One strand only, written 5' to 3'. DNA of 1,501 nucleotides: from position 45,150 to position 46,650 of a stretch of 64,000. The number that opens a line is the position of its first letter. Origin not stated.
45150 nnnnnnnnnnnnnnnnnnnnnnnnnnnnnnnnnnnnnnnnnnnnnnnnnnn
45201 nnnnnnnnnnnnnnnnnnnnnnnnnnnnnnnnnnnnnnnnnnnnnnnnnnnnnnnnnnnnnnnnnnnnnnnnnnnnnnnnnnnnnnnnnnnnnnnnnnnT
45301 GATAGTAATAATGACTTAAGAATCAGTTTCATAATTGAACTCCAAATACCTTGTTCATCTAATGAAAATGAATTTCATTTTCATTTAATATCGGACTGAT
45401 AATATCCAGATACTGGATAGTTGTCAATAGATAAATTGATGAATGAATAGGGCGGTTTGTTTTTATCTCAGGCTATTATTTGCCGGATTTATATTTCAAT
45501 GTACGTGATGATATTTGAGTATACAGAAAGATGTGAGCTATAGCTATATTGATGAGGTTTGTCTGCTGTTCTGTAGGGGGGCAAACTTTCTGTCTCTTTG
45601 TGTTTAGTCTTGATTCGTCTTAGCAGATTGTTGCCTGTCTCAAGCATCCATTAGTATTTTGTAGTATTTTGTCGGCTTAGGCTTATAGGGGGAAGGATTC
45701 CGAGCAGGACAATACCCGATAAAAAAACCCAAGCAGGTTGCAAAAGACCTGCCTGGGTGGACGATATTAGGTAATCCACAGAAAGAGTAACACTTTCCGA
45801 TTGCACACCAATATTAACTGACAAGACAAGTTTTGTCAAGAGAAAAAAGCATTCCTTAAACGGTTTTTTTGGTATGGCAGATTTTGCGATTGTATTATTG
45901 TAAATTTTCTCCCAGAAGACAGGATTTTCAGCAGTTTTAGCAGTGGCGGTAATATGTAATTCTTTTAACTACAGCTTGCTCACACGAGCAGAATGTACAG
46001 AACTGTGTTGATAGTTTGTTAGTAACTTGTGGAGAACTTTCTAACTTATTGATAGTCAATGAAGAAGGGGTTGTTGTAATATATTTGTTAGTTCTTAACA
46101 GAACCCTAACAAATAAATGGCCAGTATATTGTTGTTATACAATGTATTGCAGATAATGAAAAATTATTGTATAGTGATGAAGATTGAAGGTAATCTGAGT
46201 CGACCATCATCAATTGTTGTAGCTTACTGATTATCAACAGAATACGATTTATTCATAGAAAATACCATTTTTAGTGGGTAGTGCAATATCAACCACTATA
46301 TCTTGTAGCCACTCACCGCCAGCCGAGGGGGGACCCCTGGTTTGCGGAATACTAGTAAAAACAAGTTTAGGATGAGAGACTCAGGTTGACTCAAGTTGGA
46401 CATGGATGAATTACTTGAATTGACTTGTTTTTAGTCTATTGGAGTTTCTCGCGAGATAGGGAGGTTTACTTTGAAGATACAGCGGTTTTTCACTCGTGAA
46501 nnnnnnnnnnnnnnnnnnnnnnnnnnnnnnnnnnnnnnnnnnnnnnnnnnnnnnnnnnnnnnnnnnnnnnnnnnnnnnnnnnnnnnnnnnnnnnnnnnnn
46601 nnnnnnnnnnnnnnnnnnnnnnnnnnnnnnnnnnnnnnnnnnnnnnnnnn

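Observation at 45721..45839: Orphan consensus promoter plus intrinsic terminator predicting an ~84-nt small RNA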

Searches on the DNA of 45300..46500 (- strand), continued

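Call 54: search_with_rna_model(model_id=R1, sources=[L101, L102, L103, L104, L105], max_evalue=1, show_alignments=3)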
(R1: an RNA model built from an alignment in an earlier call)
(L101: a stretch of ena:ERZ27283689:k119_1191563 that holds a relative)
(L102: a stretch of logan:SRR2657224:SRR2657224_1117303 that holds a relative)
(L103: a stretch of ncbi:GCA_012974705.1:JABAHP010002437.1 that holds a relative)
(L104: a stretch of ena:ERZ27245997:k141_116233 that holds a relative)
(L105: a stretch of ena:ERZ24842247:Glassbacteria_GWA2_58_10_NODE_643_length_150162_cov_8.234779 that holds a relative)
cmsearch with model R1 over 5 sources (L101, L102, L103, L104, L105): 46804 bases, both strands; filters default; matches with E-value up to 1: 4.
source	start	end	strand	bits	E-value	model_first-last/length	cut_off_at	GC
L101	5703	5784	+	101.4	2e-26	1-83/83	no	0.43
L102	3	84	+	101.4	2e-26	1-83/83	no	0.43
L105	8558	8652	-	23.3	0.00014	1-83/83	no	0.45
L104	2574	2623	+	11.1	0.37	1-83/83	no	0.44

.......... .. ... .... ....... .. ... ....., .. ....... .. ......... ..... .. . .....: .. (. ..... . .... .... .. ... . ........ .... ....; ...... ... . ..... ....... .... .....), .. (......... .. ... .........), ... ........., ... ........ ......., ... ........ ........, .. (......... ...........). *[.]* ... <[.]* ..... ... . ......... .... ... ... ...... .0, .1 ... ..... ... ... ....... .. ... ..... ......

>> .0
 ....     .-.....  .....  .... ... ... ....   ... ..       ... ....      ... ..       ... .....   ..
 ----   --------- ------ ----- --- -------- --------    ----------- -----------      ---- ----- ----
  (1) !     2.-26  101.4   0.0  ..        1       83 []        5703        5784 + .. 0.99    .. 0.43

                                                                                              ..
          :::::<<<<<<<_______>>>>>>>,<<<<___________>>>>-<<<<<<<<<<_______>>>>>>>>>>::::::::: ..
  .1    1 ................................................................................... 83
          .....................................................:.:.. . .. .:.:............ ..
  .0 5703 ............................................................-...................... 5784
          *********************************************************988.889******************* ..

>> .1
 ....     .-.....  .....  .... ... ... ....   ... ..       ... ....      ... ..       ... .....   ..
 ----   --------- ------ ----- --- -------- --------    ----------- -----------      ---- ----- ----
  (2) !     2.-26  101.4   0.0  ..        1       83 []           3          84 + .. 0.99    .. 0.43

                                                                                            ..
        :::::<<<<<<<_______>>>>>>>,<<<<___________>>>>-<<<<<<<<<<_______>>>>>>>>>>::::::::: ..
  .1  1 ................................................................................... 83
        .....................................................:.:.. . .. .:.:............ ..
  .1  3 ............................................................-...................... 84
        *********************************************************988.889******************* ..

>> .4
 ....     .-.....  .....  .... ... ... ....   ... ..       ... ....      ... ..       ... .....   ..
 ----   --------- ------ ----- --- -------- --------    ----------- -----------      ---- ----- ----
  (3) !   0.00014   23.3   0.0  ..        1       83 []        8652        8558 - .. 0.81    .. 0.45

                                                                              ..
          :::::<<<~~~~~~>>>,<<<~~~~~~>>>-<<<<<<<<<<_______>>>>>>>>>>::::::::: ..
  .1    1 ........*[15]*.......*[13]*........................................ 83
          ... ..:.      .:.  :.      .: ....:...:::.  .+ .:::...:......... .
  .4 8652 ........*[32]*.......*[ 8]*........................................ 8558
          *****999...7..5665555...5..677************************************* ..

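Call 57: search_dna_similar(query=window:45715-45850:-, collection=plasmids, mode=distant, max_evalue=0.01, max_rows=5)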
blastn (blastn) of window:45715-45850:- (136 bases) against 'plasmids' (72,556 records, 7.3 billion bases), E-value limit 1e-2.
No match.

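Call 58: search_dna_similar(query=window:45715-45850:-, collection=phages, mode=distant, max_evalue=0.01, max_rows=5)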
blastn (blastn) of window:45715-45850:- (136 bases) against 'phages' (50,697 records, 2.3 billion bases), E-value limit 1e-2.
No match.
